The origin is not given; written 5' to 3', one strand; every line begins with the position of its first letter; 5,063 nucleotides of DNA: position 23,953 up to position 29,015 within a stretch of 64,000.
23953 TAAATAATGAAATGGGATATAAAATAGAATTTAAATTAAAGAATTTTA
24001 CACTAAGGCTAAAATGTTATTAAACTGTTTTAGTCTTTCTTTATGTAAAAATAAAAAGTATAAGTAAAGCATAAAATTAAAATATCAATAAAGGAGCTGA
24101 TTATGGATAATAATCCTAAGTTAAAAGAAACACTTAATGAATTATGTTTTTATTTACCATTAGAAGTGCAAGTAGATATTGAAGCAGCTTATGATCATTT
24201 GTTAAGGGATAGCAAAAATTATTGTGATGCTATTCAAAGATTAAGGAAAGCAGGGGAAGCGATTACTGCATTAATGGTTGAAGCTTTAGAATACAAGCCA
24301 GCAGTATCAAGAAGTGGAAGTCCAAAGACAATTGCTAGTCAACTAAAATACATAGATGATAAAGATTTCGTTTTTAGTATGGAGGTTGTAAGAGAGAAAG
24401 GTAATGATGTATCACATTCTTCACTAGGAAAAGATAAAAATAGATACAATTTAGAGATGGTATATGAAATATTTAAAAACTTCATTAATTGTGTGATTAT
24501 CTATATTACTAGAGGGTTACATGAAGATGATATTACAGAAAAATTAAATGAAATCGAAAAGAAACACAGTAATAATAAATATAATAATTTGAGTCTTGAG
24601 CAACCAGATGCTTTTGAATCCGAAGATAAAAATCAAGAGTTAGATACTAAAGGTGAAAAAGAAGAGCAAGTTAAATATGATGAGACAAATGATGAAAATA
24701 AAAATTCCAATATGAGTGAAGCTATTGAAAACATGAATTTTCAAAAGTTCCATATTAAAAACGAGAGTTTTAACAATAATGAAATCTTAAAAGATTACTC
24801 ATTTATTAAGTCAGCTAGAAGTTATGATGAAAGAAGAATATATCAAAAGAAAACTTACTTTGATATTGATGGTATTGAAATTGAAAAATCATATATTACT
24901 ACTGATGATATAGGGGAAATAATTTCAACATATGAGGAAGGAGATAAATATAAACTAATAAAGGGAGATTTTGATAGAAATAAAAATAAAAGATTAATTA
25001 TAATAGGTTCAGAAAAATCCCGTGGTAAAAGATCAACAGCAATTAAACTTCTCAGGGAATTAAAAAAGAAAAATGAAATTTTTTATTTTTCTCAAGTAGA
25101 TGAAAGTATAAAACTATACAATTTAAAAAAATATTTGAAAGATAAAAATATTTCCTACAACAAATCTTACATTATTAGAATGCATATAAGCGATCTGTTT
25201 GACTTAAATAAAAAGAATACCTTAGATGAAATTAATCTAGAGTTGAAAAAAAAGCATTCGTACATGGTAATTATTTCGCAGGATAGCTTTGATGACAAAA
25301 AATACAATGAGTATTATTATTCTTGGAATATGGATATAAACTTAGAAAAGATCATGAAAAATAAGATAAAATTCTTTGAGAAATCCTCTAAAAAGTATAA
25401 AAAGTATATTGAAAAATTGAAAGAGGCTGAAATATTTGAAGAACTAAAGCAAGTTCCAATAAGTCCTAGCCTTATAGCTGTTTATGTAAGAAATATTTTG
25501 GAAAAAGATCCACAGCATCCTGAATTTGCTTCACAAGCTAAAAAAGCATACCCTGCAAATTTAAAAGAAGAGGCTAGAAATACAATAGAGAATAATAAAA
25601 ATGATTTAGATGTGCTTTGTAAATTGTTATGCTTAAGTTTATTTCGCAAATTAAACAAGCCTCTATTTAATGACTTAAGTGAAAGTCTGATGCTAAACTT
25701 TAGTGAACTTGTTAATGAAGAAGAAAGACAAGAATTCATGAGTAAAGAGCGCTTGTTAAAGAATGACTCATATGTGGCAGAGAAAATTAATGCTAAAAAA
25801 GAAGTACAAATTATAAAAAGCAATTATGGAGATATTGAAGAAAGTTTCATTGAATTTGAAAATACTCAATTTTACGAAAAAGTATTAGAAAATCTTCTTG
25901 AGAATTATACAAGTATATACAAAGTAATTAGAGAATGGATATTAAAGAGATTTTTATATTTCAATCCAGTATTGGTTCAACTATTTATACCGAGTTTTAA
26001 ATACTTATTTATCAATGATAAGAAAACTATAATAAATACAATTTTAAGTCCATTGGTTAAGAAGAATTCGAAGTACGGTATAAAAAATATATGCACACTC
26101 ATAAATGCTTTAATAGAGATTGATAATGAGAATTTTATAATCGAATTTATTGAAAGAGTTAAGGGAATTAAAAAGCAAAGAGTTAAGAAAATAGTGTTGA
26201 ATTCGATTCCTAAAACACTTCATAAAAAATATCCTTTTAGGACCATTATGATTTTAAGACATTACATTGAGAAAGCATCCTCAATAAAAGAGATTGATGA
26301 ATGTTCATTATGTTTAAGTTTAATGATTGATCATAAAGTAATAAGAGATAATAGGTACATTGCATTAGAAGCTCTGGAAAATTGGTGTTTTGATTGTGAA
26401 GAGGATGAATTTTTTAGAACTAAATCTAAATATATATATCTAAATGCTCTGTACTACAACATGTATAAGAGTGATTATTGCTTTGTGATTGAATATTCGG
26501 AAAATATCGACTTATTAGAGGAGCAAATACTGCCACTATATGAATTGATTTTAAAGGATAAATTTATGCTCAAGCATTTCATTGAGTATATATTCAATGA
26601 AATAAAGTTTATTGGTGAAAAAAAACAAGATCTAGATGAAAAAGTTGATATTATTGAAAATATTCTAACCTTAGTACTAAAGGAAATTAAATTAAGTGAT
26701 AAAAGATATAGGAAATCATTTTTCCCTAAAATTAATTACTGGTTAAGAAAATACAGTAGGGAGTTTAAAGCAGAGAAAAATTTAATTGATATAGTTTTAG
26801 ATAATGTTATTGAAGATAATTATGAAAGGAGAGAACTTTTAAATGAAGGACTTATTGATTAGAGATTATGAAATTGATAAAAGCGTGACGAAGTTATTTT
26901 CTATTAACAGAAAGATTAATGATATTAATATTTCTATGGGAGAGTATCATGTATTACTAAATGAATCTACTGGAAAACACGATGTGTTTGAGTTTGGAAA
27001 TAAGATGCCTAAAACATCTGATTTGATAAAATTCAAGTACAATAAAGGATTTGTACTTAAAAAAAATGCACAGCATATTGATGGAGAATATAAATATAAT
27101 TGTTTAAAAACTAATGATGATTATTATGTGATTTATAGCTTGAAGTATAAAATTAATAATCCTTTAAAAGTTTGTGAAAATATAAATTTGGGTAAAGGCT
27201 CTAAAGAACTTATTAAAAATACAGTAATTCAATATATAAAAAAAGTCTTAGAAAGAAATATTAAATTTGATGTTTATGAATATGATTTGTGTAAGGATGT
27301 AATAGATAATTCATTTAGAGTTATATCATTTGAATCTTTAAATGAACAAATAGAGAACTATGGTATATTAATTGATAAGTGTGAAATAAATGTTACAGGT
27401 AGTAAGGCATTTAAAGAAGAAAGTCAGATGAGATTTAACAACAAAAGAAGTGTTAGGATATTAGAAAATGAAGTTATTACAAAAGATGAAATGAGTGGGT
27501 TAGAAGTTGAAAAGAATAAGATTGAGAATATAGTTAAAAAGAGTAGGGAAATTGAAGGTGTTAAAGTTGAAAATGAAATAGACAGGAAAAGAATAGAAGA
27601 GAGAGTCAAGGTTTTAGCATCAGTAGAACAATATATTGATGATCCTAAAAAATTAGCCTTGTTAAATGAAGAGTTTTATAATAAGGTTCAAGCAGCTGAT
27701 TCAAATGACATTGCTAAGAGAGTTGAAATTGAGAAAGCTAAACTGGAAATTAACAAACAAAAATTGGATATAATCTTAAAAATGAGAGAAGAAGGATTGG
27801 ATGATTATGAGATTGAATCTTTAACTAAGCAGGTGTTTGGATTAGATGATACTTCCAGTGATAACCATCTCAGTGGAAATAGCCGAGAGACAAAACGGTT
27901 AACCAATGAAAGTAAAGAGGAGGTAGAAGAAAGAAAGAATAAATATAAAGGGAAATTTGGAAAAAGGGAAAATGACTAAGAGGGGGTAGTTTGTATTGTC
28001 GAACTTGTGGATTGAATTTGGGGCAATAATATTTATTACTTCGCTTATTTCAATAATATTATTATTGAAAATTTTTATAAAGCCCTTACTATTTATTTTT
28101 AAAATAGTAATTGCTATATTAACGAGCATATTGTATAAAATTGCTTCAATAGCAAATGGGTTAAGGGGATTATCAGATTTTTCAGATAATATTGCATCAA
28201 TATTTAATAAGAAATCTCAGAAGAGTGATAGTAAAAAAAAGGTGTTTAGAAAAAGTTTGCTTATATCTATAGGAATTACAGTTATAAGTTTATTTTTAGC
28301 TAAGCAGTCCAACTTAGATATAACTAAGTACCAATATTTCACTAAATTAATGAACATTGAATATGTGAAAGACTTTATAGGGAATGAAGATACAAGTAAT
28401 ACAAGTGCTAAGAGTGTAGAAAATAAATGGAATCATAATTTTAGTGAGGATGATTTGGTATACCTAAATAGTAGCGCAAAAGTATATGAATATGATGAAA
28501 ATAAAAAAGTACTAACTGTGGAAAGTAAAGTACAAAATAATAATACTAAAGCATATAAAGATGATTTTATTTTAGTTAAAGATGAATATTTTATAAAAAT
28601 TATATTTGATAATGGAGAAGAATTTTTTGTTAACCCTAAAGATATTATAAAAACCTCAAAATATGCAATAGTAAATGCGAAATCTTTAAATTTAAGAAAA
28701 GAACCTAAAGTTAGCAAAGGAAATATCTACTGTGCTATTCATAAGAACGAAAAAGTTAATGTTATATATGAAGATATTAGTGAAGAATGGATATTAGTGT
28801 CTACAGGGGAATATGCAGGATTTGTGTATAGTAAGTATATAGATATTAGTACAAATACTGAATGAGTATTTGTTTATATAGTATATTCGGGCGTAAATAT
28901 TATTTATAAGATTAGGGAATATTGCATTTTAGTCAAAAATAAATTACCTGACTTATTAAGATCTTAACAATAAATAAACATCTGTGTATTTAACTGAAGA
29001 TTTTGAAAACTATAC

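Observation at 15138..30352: About 15 kb accessory / defence-type island packed with pseudogene scars, inserted between core transport and flotillin loci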

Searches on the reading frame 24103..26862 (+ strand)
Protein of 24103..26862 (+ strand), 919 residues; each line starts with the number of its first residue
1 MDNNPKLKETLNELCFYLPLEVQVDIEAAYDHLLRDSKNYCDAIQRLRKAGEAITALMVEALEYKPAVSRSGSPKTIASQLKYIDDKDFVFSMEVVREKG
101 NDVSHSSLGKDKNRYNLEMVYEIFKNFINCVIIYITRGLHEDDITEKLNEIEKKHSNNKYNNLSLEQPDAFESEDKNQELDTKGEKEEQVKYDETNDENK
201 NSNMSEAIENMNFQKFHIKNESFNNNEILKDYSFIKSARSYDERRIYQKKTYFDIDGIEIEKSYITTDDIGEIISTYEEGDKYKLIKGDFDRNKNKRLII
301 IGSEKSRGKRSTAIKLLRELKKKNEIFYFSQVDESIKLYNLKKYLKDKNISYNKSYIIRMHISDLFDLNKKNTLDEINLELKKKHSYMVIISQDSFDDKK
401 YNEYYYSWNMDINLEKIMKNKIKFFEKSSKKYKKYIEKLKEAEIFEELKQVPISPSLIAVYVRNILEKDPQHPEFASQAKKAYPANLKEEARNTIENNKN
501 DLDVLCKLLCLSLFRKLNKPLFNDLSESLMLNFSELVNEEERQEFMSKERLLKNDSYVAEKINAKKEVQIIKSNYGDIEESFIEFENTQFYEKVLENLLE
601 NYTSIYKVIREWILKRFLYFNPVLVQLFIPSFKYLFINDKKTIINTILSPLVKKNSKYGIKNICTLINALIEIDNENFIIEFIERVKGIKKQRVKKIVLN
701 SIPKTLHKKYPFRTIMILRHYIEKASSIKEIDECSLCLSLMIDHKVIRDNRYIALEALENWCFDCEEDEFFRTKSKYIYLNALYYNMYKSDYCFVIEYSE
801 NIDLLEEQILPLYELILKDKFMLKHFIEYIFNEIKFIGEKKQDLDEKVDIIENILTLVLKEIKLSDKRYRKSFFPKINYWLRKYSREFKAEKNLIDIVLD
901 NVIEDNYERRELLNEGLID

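Call 5: search_protein_families(library=pfam, proteins=[window:24103-26862:+], max_evalue=0.01)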
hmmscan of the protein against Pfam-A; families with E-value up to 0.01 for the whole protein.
window:24103-26862:+ (919 aa): 0 families

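Call 6: search_protein_families(library=padloc, proteins=[window:24103-26862:+], max_evalue=0.01)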
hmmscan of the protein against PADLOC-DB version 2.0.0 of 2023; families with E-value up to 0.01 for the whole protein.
window:24103-26862:+ (919 aa): 0 families

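Call 17: search_protein_families(library=pfam, proteins=[window:24103-26862:+], max_evalue=10)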
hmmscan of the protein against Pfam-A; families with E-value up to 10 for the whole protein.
window:24103-26862:+ (919 aa): 2 families
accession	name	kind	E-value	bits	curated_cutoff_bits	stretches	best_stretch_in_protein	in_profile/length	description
PF07755.17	DUF1611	-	0.062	13.1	25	1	287-323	4-40/201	Domain of unknown function (DUF1611_C) P-loop domain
PF06866.16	DUF1256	-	0.69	9.8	27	1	295-361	27-94/164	Protein of unknown function (DUF1256)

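Call 34: find_homologous_proteins(query=window:24103-26862:+)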
Query window:24103-26862:+ (919 aa): 2 proteins with E <= 0.001 among 8000 candidates.
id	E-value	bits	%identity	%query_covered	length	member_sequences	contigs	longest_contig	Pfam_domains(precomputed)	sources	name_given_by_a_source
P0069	0.0e+0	1990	100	100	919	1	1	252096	-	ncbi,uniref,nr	ncbi:hypothetical protein [Oceanirhabdus seepicola]|uniref:Uncharacterized protein n=1 Tax=Oceanirha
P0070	6.2e-226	771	44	96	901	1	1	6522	-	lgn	-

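Call 35: find_encoding_contigs(protein=P0070, flank=6000, max_places=3)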
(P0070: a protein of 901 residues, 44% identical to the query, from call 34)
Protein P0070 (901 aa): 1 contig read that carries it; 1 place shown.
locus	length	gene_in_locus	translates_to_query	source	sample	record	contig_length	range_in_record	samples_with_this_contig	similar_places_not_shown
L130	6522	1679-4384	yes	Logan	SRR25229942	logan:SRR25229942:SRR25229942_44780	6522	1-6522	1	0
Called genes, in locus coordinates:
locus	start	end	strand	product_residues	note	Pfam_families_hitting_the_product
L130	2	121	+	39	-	?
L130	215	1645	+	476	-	-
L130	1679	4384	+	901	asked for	-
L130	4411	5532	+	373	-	-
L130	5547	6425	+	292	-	PF08239:SH3_3 (weak)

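Call 43: search_protein_families(library=ncbifam, proteins=[window:24103-26862:+], max_evalue=0.1)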
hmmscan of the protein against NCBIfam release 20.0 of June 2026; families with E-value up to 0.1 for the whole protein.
window:24103-26862:+ (919 aa): 1 family
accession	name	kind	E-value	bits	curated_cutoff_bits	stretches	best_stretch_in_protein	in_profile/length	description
TIGR02841.1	spore_YyaC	equivalog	0.0098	16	84.9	0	298-361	5-69/140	spore protease YyaC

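Call 44: search_protein_families(library=phrogs, proteins=[window:24103-26862:+], max_evalue=0.01)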
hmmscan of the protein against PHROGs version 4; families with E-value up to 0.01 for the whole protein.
window:24103-26862:+ (919 aa): 0 families

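Call 54: search_protein_representatives(alignment_id=A2)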
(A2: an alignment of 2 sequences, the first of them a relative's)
Query: 2 sequences, 925 profile positions. Proteins with E-value up to 0.001 (for the whole library): 6; up to 1e-10: 3; up to 1e-30: 3. The best 6 are listed.
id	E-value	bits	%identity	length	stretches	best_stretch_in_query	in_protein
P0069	0.0e+00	1790.3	-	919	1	1-923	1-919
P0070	0.0e+00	1748.8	-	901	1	1-898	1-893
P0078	1.8e-88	314.3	-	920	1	1-923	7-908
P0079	5.8e-07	44.5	-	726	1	269-661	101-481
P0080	9.0e-07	43.9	-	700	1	267-680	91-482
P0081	3.8e-05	38.5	-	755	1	269-664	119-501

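Call 55: find_encoding_contigs(protein=P0078, flank=8000, max_places=3)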
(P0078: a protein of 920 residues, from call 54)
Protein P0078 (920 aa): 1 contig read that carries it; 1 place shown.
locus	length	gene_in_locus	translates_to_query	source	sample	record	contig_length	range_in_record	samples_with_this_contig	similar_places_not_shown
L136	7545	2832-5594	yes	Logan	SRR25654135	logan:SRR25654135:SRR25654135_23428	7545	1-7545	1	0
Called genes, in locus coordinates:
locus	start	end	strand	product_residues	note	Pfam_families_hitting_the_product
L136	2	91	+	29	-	?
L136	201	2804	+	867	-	-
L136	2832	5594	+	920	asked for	-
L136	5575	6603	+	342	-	-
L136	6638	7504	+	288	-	-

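Call 80: find_related_loci(query=A3, collection=viral_contigs, flank=8000)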
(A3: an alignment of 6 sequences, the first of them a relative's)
Query A3 (919 aa) in viral_contigs; peptide patterns used: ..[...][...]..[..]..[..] (x = any residue, [..] = any of these).
31 stretches matched a pattern, but none encodes a relative of the query by tblastn (E <= 1e-3).

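Call 93: predict_structure(alignment_id=A3)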
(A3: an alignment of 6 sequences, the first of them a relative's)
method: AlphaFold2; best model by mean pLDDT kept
length: 919 residues; sequences in the alignment: 6
mean_pLDDT: 62.6   pTM: 0.43
mean pLDDT of the five models: 62.6, 62.5, 59.9, 56.2, 55.2
residues with pLDDT >= 90: 40; 70-90: 382; 50-70: 209; < 50: 288
segments of 3 or more residues with pLDDT < 50: 1-3, 68-74, 104-113, 141-277, 322-331, 333-335, 420-441, 444-468, 548-552, 572-576, 788-790, 841-843, 863-867, 869-873, 887-919
pLDDT, mean of each block of 10 residues (from residue 1): 59 77 84 76 85 84 53 61 85 86 46 68 88 75 41 35 24 26 26 28 27 24 26 22 22 23 28 41 75 77 71 72 43 51 54 69 58 75 80 71 72 53 41 44 46 43 43 51 68 86 88 87 87 67 51 66 81 51 84 91 88 89 85 90 89 74 85 71 71 75 67 79 81 83 70 83 80 85 63 61 73 74 70 63 54 62 49 54 50 45 38 35
secondary structure, 60 per line:
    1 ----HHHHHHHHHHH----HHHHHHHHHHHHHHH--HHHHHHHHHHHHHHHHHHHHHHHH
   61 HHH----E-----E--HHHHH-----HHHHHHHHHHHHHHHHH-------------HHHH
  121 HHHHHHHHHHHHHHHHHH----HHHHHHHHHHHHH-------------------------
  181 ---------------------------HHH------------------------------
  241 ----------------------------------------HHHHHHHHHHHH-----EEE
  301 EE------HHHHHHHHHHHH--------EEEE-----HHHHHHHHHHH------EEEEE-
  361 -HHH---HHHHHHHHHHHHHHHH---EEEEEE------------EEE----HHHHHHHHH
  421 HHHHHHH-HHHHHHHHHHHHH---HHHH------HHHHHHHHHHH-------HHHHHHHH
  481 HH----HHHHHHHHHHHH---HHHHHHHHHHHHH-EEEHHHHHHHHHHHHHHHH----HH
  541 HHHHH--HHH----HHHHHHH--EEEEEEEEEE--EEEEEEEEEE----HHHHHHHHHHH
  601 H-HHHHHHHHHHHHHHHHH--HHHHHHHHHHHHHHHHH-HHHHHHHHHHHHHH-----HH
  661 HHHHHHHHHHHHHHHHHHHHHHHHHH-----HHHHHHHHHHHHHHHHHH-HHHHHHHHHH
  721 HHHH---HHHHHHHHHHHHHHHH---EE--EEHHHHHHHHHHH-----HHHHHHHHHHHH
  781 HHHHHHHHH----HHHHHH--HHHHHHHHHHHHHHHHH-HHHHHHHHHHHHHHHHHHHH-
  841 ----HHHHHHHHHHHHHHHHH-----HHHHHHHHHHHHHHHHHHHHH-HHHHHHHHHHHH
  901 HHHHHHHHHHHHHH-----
elements in order (helices of 4 or more, strands of 3 or more residues): H5-15 H20-34 H37-63 H77-81 H87-103 H117-138 H143-155 H281-292 E298-302 H309-320 E329-332 H338-348 E355-359 H368-383 E387-392 E405-407 H412-427 H429-441 H445-448 H455-465 H473-482 H487-498 H502-514 E516-518 H519-534 H539-545 H555-561 E564-573 E576-585 H590-601 H603-619 H622-638 H640-653 H659-686 H692-709 H711-724 H728-743 H753-763 H769-789 H794-799 H802-818 H820-839 H845-861 H867-887 H889-914

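Call 98: fold_search(model_id=the predicted structure, library=pdb)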
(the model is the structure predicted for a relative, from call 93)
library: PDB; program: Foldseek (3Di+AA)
matches with E <= 10: 867; with E <= 0.001: 1
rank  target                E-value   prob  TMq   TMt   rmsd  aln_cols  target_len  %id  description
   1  4xzr_B                9.5e-04  1.00  0.13  0.23  15.3       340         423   13  Structure of yeast importin a bound to the membrane protein Nuclear Localization Signal sequence of INM protein Heh1 (released 2015-06-17)
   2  5h2x_A                2.0e-03  0.99  0.14  0.24  16.5       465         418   12  Crystal structure of the karyopherin Kap60p bound to the SUMO protease Ulp1p (150-172) (released 2016-12-14)
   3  5h2w_A                2.9e-03  0.99  0.14  0.24  17.9       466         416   13  Crystal structure of the karyopherin Kap60p bound to the SUMO protease Ulp1p (150-340) (released 2016-12-14)
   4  4pvz_A                3.8e-03  0.99  0.14  0.25  17.9       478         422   12  Structure of yeast importin a bound to the membrane protein Nuclear Localization Signal sequence of INM protein Heh2 (released 2015-08-26)
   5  1bk6_A                4.5e-03  0.99  0.15  0.25  16.4       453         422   12  KARYOPHERIN ALPHA (YEAST) + SV40 T ANTIGEN NLS (released 1999-01-13)
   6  5h2w_C                6.2e-03  1.00  0.14  0.25  14.8       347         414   14  Crystal structure of the karyopherin Kap60p bound to the SUMO protease Ulp1p (150-340) (released 2016-12-14)
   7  1wa5_B                7.7e-03  0.98  0.14  0.23  18.5       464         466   12  Structure of the Cse1:Imp-alpha:RanGTP complex (released 2004-12-13)
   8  5h7c_C                8.3e-03  0.99  0.14  0.29  18.7       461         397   11  Crystal structure of a repeat protein with two Protein A-DHR14 repeat modules (released 2017-06-28)
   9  7uzf_P                9.1e-03  0.75  0.11  0.17  20.0       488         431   12  Rat Kidney V-ATPase with SidK, State 1 (released 2023-11-22)
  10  4zdu_A                9.4e-03  0.97  0.13  0.24  19.7       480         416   11  Crystal structure of importin-alpha bound to a non-classical nuclear localization signal of the influenza A virus nucl (released 2015-10-21)
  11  1ee5_A                1.1e-02  0.99  0.14  0.25  14.9       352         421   12  YEAST KARYOPHERIN (IMPORTIN) ALPHA IN A COMPLEX WITH A NUCLEOPLASMIN NLS PEPTIDE (released 2000-03-29)
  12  4uae_A                1.1e-02  0.99  0.14  0.24  14.3       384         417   10  Importin alpha 3 delta IBB in complex with Influenza PB2 Nuclear Localization Domain (released 2015-02-04)
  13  4xri                  1.2e-02  0.97  0.15  0.15  16.2       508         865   11  Crystal Structure of Importin Beta in an Ammonium Sulfate Condition (released 2016-01-27)
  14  8sgh_A                1.4e-02  0.96  0.15  0.16  19.1       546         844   11  Cryo-EM structure of Karyopherin-beta2 bound to HNRNPH2 PY-NLS (released 2023-06-14)
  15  8uwb_A                1.6e-02  0.99  0.17  0.25  16.4       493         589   12  Crystal structure of PP2A PPP2R1A-PPP2CA-PPP2R5E phosphatase. (released 2024-04-17)
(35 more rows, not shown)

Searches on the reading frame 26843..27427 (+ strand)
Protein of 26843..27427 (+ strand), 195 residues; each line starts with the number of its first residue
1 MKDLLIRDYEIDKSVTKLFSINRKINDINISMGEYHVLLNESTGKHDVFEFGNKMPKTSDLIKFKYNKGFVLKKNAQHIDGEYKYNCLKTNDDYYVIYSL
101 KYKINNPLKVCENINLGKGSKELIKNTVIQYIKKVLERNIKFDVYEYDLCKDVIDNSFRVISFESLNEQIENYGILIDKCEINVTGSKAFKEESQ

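Call 63: search_protein_families(library=pfam, proteins=[window:26843-27427:+], max_evalue=10)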
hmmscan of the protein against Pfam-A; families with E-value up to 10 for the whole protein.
seq(195 aa): 1 family
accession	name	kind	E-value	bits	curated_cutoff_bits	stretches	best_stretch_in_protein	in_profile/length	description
PF02920.21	Integrase_DNA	-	0.13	12.7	27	1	65-106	6-48/70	DNA binding domain of tn916 integrase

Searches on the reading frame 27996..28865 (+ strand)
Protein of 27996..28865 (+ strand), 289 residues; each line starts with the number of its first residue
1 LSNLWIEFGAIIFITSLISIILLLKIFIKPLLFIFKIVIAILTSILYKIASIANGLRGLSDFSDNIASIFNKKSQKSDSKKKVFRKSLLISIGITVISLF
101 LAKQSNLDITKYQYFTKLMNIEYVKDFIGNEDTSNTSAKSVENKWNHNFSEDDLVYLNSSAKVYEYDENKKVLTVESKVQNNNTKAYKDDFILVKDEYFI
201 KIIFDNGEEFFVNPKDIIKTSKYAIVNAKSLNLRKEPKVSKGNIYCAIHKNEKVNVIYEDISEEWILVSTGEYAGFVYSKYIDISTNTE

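Call 5: search_protein_families(library=pfam, proteins=[window:27996-28865:+], max_evalue=0.01)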
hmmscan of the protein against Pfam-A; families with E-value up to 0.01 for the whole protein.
window:27996-28865:+ (289 aa): 1 family
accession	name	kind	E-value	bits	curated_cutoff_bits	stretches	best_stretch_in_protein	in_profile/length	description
PF08239.17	SH3_3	-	3.3e-06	27.6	27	1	230-283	2-54/54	Bacterial SH3 domain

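Call 6: search_protein_families(library=padloc, proteins=[window:27996-28865:+], max_evalue=0.01)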
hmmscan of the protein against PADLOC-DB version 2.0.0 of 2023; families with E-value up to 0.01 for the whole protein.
window:27996-28865:+ (289 aa): 0 families

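Call 17: search_protein_families(library=pfam, proteins=[window:27996-28865:+], max_evalue=10)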
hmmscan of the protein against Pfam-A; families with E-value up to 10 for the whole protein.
window:27996-28865:+ (289 aa): 4 families
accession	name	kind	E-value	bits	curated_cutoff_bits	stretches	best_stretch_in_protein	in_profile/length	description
PF08239.17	SH3_3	-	3.3e-06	27.6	27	1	230-283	2-54/54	Bacterial SH3 domain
PF07653.23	SH3_2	-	0.013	15.6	21.8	1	248-282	18-52/55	Variant SH3 domain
PF10387.14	DUF2442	-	0.11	13.1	23.9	1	194-219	6-31/72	Protein of unknown function (DUF2442)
PF05295.16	Luciferase_N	-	0.11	13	25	1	98-128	6-36/82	Luciferase/LBP N-terminal domain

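Call 43: search_protein_families(library=ncbifam, proteins=[window:27996-28865:+], max_evalue=0.1)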
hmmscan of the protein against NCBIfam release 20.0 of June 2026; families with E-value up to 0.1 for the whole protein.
window:27996-28865:+ (289 aa): 1 family
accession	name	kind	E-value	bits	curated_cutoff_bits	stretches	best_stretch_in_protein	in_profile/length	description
TIGR01249.1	pro_imino_pep_1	equivalog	0.02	14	259.75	1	95-227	124-256/307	prolyl aminopeptidase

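Call 44: search_protein_families(library=phrogs, proteins=[window:27996-28865:+], max_evalue=0.01)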
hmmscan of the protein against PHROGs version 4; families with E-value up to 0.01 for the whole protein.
window:27996-28865:+ (289 aa): 0 families
